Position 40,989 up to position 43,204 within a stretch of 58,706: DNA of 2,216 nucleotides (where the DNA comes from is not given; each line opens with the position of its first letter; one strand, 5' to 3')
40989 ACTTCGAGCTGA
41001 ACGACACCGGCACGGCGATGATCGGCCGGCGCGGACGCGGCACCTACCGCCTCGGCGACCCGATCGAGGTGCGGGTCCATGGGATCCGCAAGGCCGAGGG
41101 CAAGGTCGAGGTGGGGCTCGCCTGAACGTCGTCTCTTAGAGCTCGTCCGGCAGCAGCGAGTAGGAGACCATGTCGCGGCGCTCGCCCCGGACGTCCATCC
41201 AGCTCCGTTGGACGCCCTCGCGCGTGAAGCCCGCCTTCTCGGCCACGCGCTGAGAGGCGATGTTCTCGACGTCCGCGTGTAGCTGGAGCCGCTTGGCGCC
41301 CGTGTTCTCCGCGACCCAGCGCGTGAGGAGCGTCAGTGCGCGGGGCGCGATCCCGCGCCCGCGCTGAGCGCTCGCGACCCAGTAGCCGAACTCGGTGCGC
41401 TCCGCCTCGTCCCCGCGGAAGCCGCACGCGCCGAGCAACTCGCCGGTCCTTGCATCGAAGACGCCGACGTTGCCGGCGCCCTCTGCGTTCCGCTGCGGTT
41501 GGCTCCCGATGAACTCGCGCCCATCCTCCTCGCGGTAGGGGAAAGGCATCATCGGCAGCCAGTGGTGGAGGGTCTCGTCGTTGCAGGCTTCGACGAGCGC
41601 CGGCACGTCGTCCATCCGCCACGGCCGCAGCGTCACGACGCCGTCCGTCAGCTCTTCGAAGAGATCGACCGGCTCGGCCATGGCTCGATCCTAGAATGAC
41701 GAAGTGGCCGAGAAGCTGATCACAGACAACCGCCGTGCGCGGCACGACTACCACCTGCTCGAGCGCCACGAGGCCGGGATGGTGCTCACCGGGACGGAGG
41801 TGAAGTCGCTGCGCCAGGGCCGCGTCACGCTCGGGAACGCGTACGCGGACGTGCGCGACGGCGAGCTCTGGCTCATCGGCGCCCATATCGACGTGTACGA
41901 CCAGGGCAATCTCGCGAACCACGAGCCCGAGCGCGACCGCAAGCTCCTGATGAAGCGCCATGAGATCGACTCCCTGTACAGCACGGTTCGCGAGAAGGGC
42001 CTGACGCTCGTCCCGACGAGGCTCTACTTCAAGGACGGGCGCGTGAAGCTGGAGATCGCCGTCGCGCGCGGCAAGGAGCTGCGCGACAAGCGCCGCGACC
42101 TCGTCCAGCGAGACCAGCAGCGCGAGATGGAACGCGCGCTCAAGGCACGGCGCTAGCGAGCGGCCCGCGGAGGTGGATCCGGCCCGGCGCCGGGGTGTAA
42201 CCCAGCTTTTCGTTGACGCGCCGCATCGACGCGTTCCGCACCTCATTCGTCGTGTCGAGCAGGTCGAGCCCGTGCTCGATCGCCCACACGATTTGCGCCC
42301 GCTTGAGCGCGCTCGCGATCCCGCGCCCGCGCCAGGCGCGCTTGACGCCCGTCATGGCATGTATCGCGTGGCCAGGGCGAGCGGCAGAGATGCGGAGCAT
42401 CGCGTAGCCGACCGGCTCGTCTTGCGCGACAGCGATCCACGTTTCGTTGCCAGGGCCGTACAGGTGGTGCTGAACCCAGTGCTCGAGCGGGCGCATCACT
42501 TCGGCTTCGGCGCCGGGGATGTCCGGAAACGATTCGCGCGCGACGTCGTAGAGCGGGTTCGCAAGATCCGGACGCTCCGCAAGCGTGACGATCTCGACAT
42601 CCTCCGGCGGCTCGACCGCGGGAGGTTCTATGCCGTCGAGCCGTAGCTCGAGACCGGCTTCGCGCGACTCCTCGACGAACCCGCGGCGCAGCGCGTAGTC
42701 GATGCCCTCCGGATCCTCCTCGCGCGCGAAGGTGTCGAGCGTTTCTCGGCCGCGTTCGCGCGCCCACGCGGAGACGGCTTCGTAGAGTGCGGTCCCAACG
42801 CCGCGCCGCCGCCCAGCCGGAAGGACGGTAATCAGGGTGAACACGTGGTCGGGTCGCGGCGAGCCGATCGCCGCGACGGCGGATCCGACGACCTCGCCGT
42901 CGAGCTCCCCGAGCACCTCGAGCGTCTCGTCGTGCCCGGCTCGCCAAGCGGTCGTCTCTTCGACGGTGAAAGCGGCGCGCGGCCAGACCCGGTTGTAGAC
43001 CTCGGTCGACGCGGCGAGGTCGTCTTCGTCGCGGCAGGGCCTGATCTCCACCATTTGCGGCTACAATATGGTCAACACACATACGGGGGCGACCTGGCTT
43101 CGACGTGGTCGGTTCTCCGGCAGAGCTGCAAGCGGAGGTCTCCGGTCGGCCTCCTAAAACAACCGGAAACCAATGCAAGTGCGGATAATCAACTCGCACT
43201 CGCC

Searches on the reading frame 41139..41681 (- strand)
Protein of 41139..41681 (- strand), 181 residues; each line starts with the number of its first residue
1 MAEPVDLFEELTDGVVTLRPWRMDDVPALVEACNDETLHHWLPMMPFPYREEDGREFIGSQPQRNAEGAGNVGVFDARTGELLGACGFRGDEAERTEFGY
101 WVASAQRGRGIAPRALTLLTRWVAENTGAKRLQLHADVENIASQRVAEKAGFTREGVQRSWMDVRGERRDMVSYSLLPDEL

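Call 9: search_protein_families(library=pfam, proteins=[window:41139-41681:-], max_evalue=0.01)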
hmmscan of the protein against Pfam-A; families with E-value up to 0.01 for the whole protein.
window:41139-41681:- (181 aa): 5 families
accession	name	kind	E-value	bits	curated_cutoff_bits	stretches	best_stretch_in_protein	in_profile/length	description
PF13302.13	Acetyltransf_3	-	2.2e-27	96.9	25.4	1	16-153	2-138/138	Acetyltransferase (GNAT) domain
PF00583.31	Acetyltransf_1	-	4.7e-13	49.9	20.7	1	38-152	5-116/116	Acetyltransferase (GNAT) family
PF13523.12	Acetyltransf_8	-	0.00014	22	27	1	103-156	87-141/145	Acetyltransferase (GNAT) domain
PF13508.13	Acetyltransf_7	-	0.0031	18.3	27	1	80-153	12-83/84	Acetyltransferase (GNAT) domain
PF13420.13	Acetyltransf_4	-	0.0062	17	24.3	1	79-172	57-154/155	Acetyltransferase (GNAT) domain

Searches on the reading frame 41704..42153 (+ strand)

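Call 9: search_protein_families(library=pfam, proteins=[window:41704-42153:+], max_evalue=0.01)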
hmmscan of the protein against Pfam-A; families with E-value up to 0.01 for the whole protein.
window:41704-42153:+ (150 aa): 1 family
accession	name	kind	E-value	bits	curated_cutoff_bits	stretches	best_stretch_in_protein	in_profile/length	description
PF01668.23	SmpB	-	1.4e-58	197.3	27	1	6-147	1-142/143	SmpB protein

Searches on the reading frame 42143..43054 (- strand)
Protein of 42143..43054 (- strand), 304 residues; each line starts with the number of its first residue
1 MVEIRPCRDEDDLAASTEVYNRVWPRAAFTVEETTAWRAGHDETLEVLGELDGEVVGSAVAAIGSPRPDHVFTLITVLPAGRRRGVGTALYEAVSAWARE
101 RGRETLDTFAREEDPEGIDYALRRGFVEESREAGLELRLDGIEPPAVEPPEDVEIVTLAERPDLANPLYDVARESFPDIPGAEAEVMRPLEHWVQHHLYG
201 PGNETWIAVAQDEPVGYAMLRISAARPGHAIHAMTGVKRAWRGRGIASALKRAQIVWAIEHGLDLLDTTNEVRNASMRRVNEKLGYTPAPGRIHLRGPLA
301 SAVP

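Call 9: search_protein_families(library=pfam, proteins=[window:42143-43054:-], max_evalue=0.01)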
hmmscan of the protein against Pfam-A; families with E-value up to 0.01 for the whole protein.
window:42143-43054:- (304 aa): 7 families
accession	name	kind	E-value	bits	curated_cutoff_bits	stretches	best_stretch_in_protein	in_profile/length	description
PF00583.31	Acetyltransf_1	-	5.3e-23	81.9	20.7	2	168-286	4-116/116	Acetyltransferase (GNAT) family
PF13508.13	Acetyltransf_7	-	5.8e-15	55.9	27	2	202-287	2-83/84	Acetyltransferase (GNAT) domain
PF13673.13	Acetyltransf_10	-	1.1e-07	32.3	23.6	0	199-286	27-107/128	Acetyltransferase (GNAT) domain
PF13302.13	Acetyltransf_3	-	3.2e-07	31.6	25.4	1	191-287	38-138/138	Acetyltransferase (GNAT) domain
PF13480.13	Acetyltransf_6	-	1e-06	29.4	22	0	156-267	22-133/143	Acetyltransferase (GNAT) domain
PF14542.12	Acetyltransf_CG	-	1.4e-06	28.8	30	0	218-264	13-59/80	GCN5-related N-acetyl-transferase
PF08445.16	FR47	-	0.00079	19.8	22.1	0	70-106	22-58/86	FR47-like protein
